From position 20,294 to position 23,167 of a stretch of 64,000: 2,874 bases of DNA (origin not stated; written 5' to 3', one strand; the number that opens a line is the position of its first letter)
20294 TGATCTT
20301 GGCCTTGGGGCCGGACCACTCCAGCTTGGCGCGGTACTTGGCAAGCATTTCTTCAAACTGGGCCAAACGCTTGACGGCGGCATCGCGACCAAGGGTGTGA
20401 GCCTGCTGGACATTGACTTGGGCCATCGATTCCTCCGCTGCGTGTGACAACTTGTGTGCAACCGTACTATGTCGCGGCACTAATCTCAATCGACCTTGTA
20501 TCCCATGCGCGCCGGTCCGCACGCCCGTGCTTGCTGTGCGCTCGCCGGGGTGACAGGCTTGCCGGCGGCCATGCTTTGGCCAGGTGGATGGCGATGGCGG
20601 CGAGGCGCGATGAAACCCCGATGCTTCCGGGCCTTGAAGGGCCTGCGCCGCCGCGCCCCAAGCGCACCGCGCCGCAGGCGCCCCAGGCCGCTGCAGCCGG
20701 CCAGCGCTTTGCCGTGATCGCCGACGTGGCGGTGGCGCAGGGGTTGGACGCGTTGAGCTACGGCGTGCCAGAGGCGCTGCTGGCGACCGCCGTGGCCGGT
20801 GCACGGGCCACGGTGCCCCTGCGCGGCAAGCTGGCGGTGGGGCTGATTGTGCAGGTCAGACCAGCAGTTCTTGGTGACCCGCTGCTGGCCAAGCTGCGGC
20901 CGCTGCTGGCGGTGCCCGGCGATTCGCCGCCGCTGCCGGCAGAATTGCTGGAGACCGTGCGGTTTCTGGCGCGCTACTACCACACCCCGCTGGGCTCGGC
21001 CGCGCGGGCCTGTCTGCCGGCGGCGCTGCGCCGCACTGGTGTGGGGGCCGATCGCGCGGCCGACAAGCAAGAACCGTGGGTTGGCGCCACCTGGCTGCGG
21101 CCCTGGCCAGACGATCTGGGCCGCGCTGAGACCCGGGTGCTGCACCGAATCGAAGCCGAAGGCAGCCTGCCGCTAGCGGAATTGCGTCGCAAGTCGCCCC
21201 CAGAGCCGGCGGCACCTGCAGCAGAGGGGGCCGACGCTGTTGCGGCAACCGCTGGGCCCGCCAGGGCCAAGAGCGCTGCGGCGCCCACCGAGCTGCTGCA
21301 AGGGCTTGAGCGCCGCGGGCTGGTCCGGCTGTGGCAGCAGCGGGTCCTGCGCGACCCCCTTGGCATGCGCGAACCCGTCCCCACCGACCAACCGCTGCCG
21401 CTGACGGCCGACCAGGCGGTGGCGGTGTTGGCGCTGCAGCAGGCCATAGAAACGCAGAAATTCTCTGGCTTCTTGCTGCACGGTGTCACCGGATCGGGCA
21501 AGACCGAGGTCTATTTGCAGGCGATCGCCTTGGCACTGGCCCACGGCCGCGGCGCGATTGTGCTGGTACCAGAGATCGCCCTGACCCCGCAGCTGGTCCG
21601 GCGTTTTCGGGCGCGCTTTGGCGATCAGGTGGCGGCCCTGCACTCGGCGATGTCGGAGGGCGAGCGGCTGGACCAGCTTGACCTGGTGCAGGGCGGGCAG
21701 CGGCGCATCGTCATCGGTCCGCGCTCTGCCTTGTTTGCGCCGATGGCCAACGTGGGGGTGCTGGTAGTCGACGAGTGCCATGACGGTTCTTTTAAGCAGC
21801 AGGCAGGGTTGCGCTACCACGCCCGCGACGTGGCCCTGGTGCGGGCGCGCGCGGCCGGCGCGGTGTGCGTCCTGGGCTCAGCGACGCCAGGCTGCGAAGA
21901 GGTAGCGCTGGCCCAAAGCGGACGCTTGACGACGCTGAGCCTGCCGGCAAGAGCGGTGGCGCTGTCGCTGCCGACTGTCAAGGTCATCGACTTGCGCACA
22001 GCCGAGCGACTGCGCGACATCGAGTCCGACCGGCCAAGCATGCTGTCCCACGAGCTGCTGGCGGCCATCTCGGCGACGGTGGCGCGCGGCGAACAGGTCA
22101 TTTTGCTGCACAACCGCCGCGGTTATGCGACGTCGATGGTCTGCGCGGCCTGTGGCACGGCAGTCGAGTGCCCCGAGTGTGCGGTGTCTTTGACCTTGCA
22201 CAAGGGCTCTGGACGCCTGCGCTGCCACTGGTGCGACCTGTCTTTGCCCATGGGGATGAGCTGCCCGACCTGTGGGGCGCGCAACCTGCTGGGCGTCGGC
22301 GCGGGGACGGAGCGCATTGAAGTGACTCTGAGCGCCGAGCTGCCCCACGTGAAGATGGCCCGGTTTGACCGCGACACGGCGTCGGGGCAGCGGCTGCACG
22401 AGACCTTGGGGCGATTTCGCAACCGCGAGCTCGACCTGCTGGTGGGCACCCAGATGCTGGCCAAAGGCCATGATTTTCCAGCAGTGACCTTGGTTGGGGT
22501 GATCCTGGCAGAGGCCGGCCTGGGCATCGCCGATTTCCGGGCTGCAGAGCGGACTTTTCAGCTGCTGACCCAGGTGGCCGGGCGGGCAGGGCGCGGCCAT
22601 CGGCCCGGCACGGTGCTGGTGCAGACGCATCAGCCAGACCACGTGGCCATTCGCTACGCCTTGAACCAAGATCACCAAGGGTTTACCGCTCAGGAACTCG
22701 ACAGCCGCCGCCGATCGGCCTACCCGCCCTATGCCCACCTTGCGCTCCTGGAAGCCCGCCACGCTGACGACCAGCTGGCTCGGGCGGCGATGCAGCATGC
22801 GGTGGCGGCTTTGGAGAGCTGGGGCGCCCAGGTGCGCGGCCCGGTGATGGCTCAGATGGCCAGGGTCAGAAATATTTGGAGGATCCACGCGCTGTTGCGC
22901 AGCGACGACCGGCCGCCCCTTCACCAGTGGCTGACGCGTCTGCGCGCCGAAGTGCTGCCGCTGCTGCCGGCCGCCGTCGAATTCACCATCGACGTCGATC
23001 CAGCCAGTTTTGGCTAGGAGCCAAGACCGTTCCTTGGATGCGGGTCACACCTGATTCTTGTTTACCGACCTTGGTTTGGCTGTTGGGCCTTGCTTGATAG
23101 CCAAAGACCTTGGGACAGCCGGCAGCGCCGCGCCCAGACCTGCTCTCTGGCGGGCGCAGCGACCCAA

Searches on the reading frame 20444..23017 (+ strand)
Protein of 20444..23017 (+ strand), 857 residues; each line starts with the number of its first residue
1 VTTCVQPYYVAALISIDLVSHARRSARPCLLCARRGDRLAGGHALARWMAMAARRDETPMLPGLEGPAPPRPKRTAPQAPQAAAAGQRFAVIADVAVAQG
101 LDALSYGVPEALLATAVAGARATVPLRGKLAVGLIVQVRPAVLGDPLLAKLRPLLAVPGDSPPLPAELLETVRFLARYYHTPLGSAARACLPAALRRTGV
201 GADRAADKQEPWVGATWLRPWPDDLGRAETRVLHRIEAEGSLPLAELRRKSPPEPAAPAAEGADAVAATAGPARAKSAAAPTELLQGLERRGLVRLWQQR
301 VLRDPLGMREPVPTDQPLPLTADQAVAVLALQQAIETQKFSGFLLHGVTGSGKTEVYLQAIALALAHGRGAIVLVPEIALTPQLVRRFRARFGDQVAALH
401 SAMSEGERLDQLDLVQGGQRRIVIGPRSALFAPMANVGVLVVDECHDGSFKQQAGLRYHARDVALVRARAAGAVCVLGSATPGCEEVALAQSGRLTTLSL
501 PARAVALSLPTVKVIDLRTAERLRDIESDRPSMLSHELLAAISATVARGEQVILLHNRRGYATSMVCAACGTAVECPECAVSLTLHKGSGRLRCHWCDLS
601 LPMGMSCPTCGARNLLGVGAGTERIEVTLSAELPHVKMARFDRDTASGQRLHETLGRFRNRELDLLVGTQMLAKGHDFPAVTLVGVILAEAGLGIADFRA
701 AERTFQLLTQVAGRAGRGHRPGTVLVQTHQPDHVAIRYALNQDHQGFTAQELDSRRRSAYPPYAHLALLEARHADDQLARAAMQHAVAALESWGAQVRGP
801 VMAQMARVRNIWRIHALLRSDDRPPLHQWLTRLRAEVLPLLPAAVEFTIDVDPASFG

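Call 26: search_protein_families(library=pfam, proteins=[window:20444-23017:+], max_evalue=0.001)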
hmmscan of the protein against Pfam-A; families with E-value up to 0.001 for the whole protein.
window:20444-23017:+ (857 aa): 6 families
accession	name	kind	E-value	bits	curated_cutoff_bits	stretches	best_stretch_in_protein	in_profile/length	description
PF00270.35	DEAD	-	3.1e-17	63.3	26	1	341-487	15-164/167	DEAD/DEAH box helicase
PF18074.6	PriA_C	-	6.5e-16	59.4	26.9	1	762-853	1-95/95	Primosomal protein N C-terminal domain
PF04851.21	ResIII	-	6.6e-15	55.8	22.5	1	320-463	4-146/164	Type III restriction enzyme, res subunit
PF17764.6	PriA_3primeBD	-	1.7e-14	53.9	22.7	1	101-192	8-96/96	3'DNA-binding domain (3'BD)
PF18319.7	Zn_ribbon_PriA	-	2.9e-10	40.4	26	1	576-601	1-26/27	PriA DNA helicase Cys-rich region (CRR) domain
PF00271.37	Helicase_C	-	1.6e-09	38.4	23.5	1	631-717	37-108/110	Helicase conserved C-terminal domain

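Call 27: find_homologous_proteins(query=window:20444-23017:+, max_evalue=1e-30)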
Query window:20444-23017:+ (857 aa): 7929 proteins with E <= 1e-30 among 8000 candidates; the best 120 are listed.
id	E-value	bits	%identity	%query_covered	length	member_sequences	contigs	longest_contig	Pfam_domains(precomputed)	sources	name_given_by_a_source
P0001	0.0e+0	1767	100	94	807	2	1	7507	PF17764.7,PF00270.36,PF00271.38,PF18319.8,PF18074.7,PF04851.22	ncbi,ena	-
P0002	0.0e+0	1581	89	94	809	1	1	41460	PF17764.7,PF00270.36,PF00271.38,PF18319.8,PF18074.7,PF04851.22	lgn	-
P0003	0.0e+0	1529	85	96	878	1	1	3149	PF17764.7,PF00270.36,PF00271.38,PF18319.8,PF18074.7,PF04851.22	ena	-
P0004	0.0e+0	1421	81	94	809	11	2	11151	PF17764.7,PF00270.36,PF00271.38,PF18319.8,PF18074.7,PF04851.22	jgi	jgi:primosomal protein N' (replication factor Y)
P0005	0.0e+0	1088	66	92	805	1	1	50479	PF17764.7,PF00270.36,PF00271.38,PF18319.8,PF18074.7,PF04851.22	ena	-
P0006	0.0e+0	1085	65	92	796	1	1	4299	PF17764.7,PF00270.36,PF00271.38,PF18319.8,PF18074.7,PF04851.22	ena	-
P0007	0.0e+0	1052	65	90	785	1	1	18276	PF17764.7,PF00270.36,PF00271.38,PF18319.8,PF18074.7,PF04851.22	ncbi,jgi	jgi:primosomal protein N' (replication factor Y)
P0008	0.0e+0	1049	63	92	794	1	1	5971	PF17764.7,PF00270.36,PF00271.38,PF18319.8,PF18074.7,PF04851.22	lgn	-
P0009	0.0e+0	1047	63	94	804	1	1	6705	PF17764.7,PF00270.36,PF00271.38,PF18319.8,PF18074.7,PF04851.22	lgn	-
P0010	0.0e+0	1021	62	92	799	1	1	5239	PF17764.7,PF00270.36,PF00271.38,PF18319.8,PF18074.7,PF04851.22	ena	-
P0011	0.0e+0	1021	61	94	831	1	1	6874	PF17764.7,PF00270.36,PF00271.38,PF18319.8,PF18074.7,PF04851.22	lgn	-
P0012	0.0e+0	1017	62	93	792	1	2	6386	PF17764.7,PF00270.36,PF00271.38,PF18319.8,PF18074.7,PF04851.22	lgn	-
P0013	0.0e+0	1015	61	94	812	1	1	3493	PF17764.7,PF00270.36,PF00271.38,PF18319.8,PF18074.7,PF04851.22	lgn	-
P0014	0.0e+0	1013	62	93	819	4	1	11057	PF17764.7,PF00270.36,PF00271.38,PF18319.8,PF18074.7,PF04851.22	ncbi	-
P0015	6.4e-296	1002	60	94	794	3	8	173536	PF17764.7,PF00270.36,PF00271.38,PF18319.8,PF18074.7,PF04851.22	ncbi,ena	-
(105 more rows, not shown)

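Call 28: find_encoding_contigs(protein=P0002, flank=10000, max_places=4)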
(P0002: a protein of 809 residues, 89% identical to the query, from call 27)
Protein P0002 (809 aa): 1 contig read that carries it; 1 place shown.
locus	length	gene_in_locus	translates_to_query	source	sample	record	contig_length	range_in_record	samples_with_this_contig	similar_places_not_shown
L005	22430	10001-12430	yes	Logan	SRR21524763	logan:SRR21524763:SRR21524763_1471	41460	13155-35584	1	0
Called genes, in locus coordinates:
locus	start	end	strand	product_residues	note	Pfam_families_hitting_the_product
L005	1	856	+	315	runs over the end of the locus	-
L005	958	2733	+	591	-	PF14522:Cytochrome_C7 (faint), PF14537:Cytochrom_c3_2 (faint), PF13435:Cytochrome_C554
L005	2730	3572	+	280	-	-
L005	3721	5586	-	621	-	PF02412:TSP_3 (faint), PF00691:OmpA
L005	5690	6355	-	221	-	-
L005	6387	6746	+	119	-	-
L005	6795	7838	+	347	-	PF02195:ParB_N, PF17762:HTH_ParB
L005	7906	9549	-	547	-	PF01936:NYN, PF12872:OST-HTH, PF00633:HHH (weak)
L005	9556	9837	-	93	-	PF09650:PHA_gran_rgn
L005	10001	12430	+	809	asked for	PF17764:PriA_3primeBD, PF00270:DEAD, PF04851:ResIII, PF00271:Helicase_C (faint), PF18319:Zn_ribbon_PriA, PF18074:PriA_C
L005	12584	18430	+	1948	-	PF13205:Big_5 (faint), PF11974:bMG3, PF01835:MG2, PF07703:A2M_BRD, PF00207:A2M, PF17973:bMG10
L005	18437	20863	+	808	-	PF00912:Transgly, PF00905:Transpeptidase, PF06832:BiPBP_C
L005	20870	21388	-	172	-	-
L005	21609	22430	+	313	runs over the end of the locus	PF01063:Aminotran_4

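Call 29: find_encoding_contigs(protein=P0004, flank=10000, max_places=4)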
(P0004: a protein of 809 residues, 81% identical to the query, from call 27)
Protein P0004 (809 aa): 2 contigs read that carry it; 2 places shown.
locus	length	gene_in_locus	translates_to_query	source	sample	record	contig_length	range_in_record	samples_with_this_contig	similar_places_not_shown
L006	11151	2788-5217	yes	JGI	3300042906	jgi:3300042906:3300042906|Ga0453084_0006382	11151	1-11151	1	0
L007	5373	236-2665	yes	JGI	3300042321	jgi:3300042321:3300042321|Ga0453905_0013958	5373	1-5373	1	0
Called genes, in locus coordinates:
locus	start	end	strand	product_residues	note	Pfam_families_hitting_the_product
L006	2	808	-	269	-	?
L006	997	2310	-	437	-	PF01936:NYN, PF12872:OST-HTH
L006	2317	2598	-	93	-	PF09650:PHA_gran_rgn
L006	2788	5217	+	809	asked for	PF17764:PriA_3primeBD, PF00270:DEAD, PF04851:ResIII, PF18319:Zn_ribbon_PriA, PF00271:Helicase_C (weak), PF18074:PriA_C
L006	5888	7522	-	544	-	PF04706:Dickkopf_N (faint)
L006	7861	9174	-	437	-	PF04986:Y2_Tnp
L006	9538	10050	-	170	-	-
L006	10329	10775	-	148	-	-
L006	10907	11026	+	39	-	-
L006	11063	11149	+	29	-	?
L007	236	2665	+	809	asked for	PF17764:PriA_3primeBD, PF00270:DEAD, PF04851:ResIII, PF18319:Zn_ribbon_PriA, PF00271:Helicase_C (weak), PF18074:PriA_C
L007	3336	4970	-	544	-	PF04706:Dickkopf_N (faint)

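Call 30: find_encoding_contigs(protein=P0003, flank=10000, max_places=4)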
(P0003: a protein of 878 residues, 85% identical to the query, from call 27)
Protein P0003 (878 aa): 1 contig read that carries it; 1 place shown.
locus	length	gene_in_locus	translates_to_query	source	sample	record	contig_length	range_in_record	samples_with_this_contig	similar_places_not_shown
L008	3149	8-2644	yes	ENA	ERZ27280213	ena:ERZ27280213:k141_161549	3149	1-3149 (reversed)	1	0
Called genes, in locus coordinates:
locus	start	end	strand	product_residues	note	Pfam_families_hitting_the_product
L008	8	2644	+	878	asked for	PF17764:PriA_3primeBD, PF00270:DEAD, PF04851:ResIII, PF00271:Helicase_C (faint), PF18319:Zn_ribbon_PriA, PF18074:PriA_C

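Call 39: find_encoding_contigs(protein=P0125, flank=10000, max_places=5)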
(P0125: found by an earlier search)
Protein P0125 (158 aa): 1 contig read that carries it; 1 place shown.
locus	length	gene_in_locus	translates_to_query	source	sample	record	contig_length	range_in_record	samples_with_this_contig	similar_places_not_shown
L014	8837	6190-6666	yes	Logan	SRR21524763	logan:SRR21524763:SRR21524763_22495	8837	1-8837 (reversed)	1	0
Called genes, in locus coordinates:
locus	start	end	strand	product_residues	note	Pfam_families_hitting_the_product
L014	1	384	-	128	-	?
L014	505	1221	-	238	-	PF00440:TetR_N, PF17932:TetR_C_24 (weak)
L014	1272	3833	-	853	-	PF00343:Phosphorylase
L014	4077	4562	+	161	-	PF00011:HSP20, PF17886:ArsA_HSP20 (weak)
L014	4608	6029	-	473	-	PF04055:Radical_SAM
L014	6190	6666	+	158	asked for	PF01047:MarR, PF12802:MarR_2 (weak), PF13404:HTH_AsnC-type, PF13412:HTH_24, PF24034:DUF7343 (weak), PF09339:HTH_IclR (weak), PF12840:HTH_20 (faint), PF01037:AsnC_trans_reg, +1 more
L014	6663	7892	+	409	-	PF00155:Aminotran_1_2, PF12897:Asp_aminotransf (weak)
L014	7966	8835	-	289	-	?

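Call 40: find_encoding_contigs(protein=P0124, flank=10000, max_places=5)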
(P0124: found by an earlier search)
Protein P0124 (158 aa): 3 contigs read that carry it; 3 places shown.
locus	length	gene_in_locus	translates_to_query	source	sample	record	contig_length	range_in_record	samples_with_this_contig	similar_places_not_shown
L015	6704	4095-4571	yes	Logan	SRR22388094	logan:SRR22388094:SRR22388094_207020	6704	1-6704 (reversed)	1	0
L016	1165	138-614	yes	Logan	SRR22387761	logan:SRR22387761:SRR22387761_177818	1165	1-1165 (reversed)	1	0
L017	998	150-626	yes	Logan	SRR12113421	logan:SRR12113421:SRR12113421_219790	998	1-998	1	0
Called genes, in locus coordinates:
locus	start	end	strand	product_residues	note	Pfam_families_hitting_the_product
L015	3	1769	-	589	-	?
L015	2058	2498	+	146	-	PF00011:HSP20, PF17886:ArsA_HSP20 (weak)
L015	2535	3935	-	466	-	PF04055:Radical_SAM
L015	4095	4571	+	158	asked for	PF01047:MarR, PF12802:MarR_2 (weak), PF13404:HTH_AsnC-type, PF13412:HTH_24, PF24034:DUF7343 (weak), PF09339:HTH_IclR (weak), PF01037:AsnC_trans_reg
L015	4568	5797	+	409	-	PF00155:Aminotran_1_2, PF12897:Asp_aminotransf (weak)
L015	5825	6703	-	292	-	?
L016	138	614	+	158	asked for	PF01047:MarR, PF12802:MarR_2 (weak), PF13404:HTH_AsnC-type, PF13412:HTH_24, PF24034:DUF7343 (weak), PF09339:HTH_IclR (weak), PF01037:AsnC_trans_reg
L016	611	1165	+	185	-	?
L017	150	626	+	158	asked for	PF01047:MarR, PF12802:MarR_2 (weak), PF13404:HTH_AsnC-type, PF13412:HTH_24, PF24034:DUF7343 (weak), PF09339:HTH_IclR (weak), PF01037:AsnC_trans_reg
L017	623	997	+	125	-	?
